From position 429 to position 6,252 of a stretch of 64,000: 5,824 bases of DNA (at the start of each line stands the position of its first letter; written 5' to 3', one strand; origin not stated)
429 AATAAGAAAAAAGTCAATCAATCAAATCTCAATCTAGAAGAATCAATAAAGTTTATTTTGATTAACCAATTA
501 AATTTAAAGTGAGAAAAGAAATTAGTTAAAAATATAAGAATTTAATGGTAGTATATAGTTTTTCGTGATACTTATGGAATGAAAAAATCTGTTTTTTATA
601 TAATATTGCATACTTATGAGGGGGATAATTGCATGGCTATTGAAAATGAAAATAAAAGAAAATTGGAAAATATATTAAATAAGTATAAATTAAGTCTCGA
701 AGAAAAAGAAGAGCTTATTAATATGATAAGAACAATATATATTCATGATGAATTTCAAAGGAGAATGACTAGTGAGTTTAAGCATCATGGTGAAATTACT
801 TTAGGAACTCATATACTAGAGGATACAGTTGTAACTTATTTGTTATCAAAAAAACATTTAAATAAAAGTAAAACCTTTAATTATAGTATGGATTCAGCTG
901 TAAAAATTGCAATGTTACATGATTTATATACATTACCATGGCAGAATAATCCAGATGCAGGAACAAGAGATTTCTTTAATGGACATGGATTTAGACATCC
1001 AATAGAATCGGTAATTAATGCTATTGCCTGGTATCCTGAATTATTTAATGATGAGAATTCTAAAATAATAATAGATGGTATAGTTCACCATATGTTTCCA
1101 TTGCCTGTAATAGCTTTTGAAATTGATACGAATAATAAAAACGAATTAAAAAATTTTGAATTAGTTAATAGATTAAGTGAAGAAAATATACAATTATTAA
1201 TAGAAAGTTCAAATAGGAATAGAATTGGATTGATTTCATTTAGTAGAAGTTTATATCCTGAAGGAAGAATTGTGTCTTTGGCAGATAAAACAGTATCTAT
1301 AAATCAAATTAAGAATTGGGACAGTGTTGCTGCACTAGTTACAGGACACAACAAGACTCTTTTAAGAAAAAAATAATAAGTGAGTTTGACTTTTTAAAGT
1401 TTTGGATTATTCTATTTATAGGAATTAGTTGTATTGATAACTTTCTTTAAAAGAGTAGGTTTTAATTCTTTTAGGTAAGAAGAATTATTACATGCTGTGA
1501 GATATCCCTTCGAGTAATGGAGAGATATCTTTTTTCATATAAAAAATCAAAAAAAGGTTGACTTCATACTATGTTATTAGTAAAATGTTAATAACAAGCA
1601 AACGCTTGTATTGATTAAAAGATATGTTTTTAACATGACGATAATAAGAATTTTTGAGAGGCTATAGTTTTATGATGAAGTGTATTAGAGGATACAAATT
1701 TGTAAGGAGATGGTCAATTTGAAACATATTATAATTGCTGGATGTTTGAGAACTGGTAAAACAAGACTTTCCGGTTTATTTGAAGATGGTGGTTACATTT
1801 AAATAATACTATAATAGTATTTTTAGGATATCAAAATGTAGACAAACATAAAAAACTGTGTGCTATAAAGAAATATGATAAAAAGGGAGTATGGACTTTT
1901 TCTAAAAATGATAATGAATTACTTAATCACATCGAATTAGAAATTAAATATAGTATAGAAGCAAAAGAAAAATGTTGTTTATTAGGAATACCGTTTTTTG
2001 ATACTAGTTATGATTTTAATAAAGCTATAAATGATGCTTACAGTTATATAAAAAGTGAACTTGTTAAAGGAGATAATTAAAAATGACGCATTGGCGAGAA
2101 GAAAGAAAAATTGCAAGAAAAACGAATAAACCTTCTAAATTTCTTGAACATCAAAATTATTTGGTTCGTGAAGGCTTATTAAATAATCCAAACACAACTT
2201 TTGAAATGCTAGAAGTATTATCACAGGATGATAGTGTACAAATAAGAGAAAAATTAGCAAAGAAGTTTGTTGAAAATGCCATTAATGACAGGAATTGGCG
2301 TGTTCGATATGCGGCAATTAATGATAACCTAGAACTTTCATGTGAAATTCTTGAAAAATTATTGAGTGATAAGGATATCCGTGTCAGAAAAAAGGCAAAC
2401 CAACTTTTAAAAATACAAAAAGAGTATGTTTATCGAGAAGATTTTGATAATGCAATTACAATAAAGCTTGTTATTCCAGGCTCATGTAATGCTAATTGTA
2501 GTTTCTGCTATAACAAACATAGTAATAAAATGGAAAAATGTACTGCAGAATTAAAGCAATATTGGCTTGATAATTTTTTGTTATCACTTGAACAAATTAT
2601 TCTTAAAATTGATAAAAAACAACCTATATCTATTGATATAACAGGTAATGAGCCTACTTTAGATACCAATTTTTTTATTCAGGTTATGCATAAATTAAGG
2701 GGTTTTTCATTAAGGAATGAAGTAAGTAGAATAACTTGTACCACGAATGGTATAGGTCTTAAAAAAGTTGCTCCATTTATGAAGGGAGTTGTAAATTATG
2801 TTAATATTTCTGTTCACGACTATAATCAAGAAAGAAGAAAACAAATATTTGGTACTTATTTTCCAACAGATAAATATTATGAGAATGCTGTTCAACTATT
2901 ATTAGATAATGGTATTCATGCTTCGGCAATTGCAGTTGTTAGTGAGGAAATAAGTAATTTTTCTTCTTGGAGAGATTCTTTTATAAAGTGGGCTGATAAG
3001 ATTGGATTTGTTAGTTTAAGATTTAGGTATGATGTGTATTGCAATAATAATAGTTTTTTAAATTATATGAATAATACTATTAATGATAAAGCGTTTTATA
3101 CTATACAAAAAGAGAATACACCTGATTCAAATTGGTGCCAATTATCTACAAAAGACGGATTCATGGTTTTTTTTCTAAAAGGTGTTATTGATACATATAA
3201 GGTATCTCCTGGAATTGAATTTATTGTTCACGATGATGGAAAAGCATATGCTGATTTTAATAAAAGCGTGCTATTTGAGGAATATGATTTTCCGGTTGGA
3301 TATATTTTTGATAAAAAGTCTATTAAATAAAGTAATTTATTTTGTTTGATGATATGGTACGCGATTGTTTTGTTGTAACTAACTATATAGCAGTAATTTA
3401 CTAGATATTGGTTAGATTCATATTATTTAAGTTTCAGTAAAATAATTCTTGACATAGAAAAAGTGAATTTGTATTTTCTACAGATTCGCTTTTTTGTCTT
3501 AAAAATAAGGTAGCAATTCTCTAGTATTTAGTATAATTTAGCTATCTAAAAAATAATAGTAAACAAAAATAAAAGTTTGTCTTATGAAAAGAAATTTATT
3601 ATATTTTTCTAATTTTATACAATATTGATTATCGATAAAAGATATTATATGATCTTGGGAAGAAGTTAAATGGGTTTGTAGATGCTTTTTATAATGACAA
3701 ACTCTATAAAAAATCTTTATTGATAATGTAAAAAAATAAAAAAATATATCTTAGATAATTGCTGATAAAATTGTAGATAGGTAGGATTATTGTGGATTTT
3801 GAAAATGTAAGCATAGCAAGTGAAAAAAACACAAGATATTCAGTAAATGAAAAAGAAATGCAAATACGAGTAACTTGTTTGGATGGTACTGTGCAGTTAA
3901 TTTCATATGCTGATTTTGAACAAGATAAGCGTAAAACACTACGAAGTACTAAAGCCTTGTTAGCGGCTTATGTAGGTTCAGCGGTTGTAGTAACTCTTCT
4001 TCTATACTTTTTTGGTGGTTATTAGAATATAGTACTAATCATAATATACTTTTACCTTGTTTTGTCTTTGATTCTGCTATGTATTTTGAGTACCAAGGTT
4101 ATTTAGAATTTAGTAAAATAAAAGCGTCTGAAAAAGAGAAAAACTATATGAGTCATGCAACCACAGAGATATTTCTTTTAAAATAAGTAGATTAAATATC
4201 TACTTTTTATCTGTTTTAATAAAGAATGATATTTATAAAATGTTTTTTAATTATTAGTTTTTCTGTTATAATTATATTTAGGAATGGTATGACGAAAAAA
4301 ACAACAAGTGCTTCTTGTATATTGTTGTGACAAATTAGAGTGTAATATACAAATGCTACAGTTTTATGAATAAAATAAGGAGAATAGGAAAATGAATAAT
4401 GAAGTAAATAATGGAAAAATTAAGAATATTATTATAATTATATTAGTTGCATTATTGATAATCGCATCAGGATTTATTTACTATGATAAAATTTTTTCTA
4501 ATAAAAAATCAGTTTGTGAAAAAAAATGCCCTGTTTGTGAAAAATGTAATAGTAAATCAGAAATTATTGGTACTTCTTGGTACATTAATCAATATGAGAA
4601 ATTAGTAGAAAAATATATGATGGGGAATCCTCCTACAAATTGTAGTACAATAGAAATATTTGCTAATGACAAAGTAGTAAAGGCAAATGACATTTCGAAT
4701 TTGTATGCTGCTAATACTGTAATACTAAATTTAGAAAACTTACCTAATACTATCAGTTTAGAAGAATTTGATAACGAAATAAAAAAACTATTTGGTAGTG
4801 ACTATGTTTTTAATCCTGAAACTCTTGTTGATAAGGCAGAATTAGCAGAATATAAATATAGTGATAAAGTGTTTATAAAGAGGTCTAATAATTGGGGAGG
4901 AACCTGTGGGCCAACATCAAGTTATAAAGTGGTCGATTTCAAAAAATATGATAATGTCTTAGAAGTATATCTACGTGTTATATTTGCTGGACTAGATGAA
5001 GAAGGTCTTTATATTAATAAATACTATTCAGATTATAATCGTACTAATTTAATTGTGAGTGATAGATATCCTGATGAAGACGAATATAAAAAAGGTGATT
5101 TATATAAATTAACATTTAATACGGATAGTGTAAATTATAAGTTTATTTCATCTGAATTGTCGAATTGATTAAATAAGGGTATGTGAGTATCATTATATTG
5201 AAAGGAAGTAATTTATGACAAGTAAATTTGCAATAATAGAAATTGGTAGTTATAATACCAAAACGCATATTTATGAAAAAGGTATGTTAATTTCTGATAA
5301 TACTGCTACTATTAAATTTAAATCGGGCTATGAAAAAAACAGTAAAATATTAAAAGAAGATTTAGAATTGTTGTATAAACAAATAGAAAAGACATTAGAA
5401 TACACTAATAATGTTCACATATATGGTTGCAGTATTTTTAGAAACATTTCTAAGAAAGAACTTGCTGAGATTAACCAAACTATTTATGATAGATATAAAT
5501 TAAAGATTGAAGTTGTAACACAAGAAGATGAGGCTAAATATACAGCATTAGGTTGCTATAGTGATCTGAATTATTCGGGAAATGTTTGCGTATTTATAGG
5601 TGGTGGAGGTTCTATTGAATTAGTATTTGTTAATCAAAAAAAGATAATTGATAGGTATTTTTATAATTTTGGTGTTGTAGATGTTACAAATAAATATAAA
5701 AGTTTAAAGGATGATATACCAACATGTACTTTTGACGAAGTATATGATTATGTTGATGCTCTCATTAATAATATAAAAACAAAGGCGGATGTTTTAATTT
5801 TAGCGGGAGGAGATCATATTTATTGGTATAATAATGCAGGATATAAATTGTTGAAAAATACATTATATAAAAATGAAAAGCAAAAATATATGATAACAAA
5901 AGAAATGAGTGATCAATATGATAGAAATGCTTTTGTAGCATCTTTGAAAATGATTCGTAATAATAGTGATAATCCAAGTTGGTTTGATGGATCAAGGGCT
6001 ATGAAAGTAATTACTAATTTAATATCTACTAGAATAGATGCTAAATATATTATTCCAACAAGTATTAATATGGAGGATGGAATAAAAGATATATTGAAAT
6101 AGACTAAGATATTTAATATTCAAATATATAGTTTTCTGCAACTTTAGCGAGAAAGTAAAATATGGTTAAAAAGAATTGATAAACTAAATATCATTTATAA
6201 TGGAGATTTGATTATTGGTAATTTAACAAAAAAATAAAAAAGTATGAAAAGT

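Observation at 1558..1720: Consensus sigma-A promoter inside a palindromic operator, repeated at two unrelated loci (1558-1608 and 18667-18719)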

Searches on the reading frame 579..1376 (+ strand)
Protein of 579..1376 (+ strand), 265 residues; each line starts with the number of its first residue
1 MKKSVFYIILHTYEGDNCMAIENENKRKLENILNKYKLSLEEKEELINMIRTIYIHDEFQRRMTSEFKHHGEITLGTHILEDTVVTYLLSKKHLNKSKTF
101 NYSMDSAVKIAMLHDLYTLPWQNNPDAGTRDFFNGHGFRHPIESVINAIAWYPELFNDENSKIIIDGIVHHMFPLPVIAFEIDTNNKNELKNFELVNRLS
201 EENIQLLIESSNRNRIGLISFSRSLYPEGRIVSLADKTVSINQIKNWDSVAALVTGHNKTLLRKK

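Call 10: search_protein_families(library=pfam, proteins=[window:579-1376:+], max_evalue=0.01)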
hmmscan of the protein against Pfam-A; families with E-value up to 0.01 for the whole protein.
window:579-1376:+ (265 aa): 0 families

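Call 82: search_protein_families(library=ncbifam, proteins=[window:579-1376:+], max_evalue=0.01)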
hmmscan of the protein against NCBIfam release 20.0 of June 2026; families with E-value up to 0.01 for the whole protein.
window:579-1376:+ (265 aa): 0 families

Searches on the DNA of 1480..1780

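Call 47: search_rna_families(source=window, start=1480, end=1780, threshold=evalue, max_evalue=1)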
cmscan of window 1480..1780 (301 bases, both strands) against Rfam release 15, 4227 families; matches with E-value up to 1: 2.
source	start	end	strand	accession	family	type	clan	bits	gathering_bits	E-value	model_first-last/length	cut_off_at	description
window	1510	1578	+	RF02445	SpR14_sRNA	Gene; sRNA;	-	22.9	50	0.55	1-80/80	no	Streptococcus sRNA SpR14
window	1497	1563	-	RF02450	ncr1175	Gene; sRNA;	-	21.4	60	0.098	1-110/110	no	Bacillus sRNA ncr1175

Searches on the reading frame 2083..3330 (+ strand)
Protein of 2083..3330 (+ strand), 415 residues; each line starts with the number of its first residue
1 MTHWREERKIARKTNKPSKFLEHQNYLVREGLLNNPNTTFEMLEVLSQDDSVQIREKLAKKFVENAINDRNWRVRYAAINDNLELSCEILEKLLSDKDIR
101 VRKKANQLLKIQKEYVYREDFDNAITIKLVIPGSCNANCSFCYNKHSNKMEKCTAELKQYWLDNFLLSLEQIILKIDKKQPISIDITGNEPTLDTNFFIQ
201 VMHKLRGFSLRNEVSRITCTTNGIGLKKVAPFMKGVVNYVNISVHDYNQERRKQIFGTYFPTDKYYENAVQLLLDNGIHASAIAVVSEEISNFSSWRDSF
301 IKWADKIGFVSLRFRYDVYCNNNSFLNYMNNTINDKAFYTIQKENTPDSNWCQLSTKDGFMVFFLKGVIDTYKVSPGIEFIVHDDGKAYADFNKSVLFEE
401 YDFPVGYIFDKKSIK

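Call 10: search_protein_families(library=pfam, proteins=[window:2083-3330:+], max_evalue=0.01)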
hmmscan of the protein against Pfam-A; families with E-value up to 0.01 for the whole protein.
window:2083-3330:+ (415 aa): 4 families
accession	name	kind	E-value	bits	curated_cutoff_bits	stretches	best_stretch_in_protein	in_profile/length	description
PF04055.27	Radical_SAM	-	6.3e-14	52.9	29.5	1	133-281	5-145/166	Radical SAM superfamily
PF02985.28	HEAT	-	2.5e-07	30.7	23.5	0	62-79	4-21/31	HEAT repeat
PF13353.11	Fer4_12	-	0.00036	21.3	22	1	134-245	14-114/137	4Fe-4S single cluster domain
PF19238.5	Radical_SAM_2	-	0.0094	16.1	26.7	0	237-292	77-130/151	Radical SAM-like domain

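Call 55: find_homologous_proteins(query=window:2083-3330:+)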
Query window:2083-3330:+ (415 aa): 123 proteins with E <= 0.001 among 3301 candidates; the best 120 are listed.
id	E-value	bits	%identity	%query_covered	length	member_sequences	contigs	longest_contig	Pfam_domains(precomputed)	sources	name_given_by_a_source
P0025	6.6e-280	946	100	100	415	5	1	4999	PF04055.28,PF02985.29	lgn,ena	-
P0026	2.3e-228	776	81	99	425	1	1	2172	PF04055.28,PF02985.29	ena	-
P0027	9.0e-218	741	79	99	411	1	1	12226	PF04055.28,PF02985.29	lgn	-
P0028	6.3e-217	738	77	99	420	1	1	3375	PF04055.28,PF02985.29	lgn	-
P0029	2.6e-214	730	77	99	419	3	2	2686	PF04055.28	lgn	-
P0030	4.7e-213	726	75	99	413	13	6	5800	PF04055.28,PF13353.12,PF02985.29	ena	-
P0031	6.7e-212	722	76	99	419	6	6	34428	PF04055.28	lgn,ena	-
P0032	5.6e-210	715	74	100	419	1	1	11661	PF04055.28,PF02985.29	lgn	-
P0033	2.5e-208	710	74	99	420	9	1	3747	PF04055.28,PF13353.12,PF02985.29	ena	-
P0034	3.7e-204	696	73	99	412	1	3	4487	PF04055.28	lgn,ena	-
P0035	1.3e-201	688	70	99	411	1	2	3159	PF04055.28,PF02985.29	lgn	-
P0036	1.3e-200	685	71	99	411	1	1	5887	PF04055.28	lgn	-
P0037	7.8e-200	682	70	99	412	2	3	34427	PF04055.28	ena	-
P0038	8.6e-200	682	69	99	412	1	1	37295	PF04055.28,PF02985.29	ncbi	-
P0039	1.4e-199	681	70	99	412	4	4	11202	PF04055.28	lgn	-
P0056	3.3e-169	581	62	99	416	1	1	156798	PF04055.28,PF13353.12,PF02985.29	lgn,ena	-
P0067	2.9e-117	410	47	100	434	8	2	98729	PF04055.28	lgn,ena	-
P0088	3.1e-83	298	46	72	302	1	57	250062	PF04055.28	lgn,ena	-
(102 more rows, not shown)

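Call 56: find_encoding_contigs(protein=P0031, flank=4000, max_places=3)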
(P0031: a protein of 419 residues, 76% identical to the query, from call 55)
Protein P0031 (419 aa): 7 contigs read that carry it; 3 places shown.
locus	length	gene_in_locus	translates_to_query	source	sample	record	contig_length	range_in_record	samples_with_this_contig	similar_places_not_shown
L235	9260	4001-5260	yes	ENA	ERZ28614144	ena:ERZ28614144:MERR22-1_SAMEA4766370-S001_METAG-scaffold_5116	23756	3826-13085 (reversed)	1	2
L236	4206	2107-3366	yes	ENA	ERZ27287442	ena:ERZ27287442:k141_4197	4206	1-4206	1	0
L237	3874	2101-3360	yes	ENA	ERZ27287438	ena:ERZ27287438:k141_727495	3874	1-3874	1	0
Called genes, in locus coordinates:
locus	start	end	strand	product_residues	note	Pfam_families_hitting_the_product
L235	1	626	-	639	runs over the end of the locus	PF00912:Transgly, PF00905:Transpeptidase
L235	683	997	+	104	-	-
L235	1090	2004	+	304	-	PF00005:ABC_tran, PF13304:AAA_21 (weak)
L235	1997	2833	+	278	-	PF12730:ABC2_membrane_4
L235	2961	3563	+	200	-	PF00226:DnaJ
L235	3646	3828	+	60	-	-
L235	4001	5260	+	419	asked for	PF04055:Radical_SAM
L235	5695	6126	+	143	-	-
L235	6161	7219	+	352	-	PF03462:PCRF, PF00472:RF-1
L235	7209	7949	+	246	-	PF05175:MTS, PF06325:PrmA, PF08241:Methyltransf_11 (faint), PF13649:Methyltransf_25, PF13847:Methyltransf_31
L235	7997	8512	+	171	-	PF09551:Spore_II_R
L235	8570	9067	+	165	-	PF02659:Mntp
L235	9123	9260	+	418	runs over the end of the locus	PF00275:EPSP_synthase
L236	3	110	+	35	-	?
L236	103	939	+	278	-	PF12730:ABC2_membrane_4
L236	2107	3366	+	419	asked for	PF04055:Radical_SAM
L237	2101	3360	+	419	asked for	PF04055:Radical_SAM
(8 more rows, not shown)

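Call 57: find_encoding_contigs(protein=P0056, flank=4000, max_places=2)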
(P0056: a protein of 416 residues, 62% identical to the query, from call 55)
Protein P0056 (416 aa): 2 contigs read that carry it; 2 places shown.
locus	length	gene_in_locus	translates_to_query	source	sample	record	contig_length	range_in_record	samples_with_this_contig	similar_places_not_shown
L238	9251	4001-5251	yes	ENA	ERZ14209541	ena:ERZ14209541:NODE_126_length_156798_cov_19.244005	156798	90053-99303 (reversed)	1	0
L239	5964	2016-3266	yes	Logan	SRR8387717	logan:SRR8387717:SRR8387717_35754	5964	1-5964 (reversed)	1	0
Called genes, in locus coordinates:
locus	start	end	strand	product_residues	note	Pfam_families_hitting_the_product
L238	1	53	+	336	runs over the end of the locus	-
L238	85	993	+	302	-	-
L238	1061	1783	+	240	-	PF02616:SMC_ScpA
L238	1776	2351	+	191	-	PF04079:SMC_ScpB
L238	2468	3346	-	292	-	PF00126:HTH_1, PF03466:LysR_substrate, PF12849:PBP_like_2 (faint)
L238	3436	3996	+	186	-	-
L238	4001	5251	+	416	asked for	PF02985:HEAT (faint), PF04055:Radical_SAM, PF13353:Fer4_12 (faint)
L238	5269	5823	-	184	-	-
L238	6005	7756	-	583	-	PF00664:ABC_membrane, PF02463:SMC_N (weak), PF03193:RsgA_GTPase (faint), PF00005:ABC_tran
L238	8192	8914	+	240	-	-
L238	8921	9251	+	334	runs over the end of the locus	-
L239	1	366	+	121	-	?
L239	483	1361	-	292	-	PF00126:HTH_1, PF03466:LysR_substrate, PF12849:PBP_like_2 (faint)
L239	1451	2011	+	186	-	-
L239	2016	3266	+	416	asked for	PF02985:HEAT (faint), PF04055:Radical_SAM, PF13353:Fer4_12 (faint)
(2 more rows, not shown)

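Call 58: find_encoding_contigs(protein=P0067, flank=4000, max_places=2)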
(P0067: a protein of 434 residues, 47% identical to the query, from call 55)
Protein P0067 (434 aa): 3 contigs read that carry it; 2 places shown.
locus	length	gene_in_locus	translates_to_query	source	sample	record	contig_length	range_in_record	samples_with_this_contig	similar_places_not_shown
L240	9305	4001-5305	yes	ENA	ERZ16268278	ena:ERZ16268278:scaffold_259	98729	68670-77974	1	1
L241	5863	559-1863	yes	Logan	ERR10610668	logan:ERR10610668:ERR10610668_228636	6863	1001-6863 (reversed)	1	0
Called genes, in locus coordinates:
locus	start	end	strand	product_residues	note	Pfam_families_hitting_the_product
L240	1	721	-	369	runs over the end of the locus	-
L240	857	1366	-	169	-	-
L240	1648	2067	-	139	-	-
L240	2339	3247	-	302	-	-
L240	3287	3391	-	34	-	-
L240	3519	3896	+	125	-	-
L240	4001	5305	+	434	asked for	PF04055:Radical_SAM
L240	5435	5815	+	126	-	-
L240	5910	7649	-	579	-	PF21277:T6SS_VgrG3-like_C (weak)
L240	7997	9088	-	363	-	-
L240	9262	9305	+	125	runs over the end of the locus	-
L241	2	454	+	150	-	?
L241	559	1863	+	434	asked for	PF04055:Radical_SAM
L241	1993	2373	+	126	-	-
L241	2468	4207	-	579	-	PF21277:T6SS_VgrG3-like_C (weak)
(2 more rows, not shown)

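Call 59: find_encoding_contigs(protein=P0088, flank=4000, max_places=2)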
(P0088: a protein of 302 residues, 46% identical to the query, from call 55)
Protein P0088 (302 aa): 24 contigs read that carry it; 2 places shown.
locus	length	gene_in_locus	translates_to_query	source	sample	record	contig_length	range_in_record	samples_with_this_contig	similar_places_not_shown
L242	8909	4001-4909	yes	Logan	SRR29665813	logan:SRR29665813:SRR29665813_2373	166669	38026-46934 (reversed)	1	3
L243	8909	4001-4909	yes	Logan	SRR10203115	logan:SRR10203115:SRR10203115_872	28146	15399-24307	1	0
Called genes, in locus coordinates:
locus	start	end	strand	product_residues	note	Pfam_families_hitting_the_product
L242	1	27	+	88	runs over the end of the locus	-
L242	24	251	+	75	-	-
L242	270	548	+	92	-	-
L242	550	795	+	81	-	-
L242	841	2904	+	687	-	PF26675:DUF8224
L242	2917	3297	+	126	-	-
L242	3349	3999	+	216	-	-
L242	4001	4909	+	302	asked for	PF04055:Radical_SAM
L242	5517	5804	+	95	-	-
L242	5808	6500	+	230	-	-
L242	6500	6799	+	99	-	-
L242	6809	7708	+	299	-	PF04055:Radical_SAM (weak)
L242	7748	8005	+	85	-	-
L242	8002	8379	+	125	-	-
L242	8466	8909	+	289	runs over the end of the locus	PF08433:KTI12, PF13671:AAA_33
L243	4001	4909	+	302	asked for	PF04055:Radical_SAM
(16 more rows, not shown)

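Call 82: search_protein_families(library=ncbifam, proteins=[window:2083-3330:+], max_evalue=0.01)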
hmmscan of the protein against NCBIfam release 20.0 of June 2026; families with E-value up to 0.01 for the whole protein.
window:2083-3330:+ (415 aa): 20 families
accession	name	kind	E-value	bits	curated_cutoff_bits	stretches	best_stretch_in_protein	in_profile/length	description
TIGR02666.1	moaA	equivalog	2.8e-09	36.4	284.05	1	128-257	13-135/336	GTP 3',8-cyclase MoaA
TIGR02668.1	moaA_archaeal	equivalog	3e-09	36.3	325.25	1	127-256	12-128/303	GTP 3',8-cyclase MoaA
NF001199.0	PRK00164.2-1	equivalog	4e-09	36.1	231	1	126-258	13-132/308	GTP 3',8-cyclase MoaA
NF038283.1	viperin_w_prok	equivalog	1.7e-08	34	180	1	131-255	8-125/281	viperin family antiviral radical SAM protein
TIGR02495.1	NrdG2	equivalog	5.6e-07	29.1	131.15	1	120-279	12-156/193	anaerobic ribonucleoside-triphosphate reductase activating protein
NF047865.1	rSAM_PapB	equivalog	6e-06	25.7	340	1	126-244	4-119/330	PapB family radical SAM/SPASM ranthipeptide maturase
TIGR04463.1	rSAM_vs_C_rich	equivalog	9.6e-06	24.6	525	1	77-212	35-162/438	TIGR04463 family radical SAM/SPASM RiPP maturase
TIGR03977.1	rSAM_pair_HxsC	equivalog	2.6e-05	23.3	267.9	1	127-225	27-110/292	His-Xaa-Ser system radical SAM maturase HxsC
TIGR04115.1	rSAM_Cxxx_rpt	equivalog_domain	9.1e-05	22.1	350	1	126-282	3-164/359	radical SAM peptide maturase, CXXX-repeat target family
NF033640.1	N_Twi_rSAM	subfamily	0.00011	21.4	170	1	106-224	90-214/398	twitch domain-containing radical SAM protein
TIGR04148.1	GG_samocin_CFB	equivalog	0.0002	20.7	300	1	119-233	11-130/411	radical SAM peptide maturase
NF045915.1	PhycobilmeDegNblB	equivalog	0.00032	20.3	300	1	53-107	27-89/214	phycobilisome degradation protein NblB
NF041707.1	rSAM_YhhB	equivalog_domain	0.0004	19.4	445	1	131-229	8-106/369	cyclophane-forming radical SAM/SPASM peptide maturase YhhB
TIGR04038.1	tatD_link_rSAM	subfamily_domain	0.00055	19.8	129.7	1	130-266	13-144/192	TatD family nuclease-associated radical SAM protein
TIGR03963.1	rSAM_QueE_Clost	equivalog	0.001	18.8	260.1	1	134-203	28-89/219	putative 7-carboxy-7-deazaguanine synthase QueE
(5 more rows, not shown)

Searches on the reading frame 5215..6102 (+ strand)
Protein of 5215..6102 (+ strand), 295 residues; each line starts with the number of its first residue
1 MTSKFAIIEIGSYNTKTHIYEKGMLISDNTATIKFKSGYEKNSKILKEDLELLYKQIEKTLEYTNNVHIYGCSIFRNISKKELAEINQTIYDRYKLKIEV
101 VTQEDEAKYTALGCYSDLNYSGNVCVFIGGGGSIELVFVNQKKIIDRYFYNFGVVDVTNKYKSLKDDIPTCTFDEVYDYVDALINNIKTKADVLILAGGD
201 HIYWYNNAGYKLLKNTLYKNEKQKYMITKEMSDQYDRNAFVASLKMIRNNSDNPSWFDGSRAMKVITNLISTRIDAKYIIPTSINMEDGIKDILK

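Call 10: search_protein_families(library=pfam, proteins=[window:5215-6102:+], max_evalue=0.01)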
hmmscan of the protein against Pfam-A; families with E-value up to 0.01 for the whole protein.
window:5215-6102:+ (295 aa): 1 family
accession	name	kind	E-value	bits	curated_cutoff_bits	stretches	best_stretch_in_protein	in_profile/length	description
PF02541.22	Ppx-GppA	-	1.4e-13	51.4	27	1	32-230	19-216/285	Ppx/GppA phosphatase family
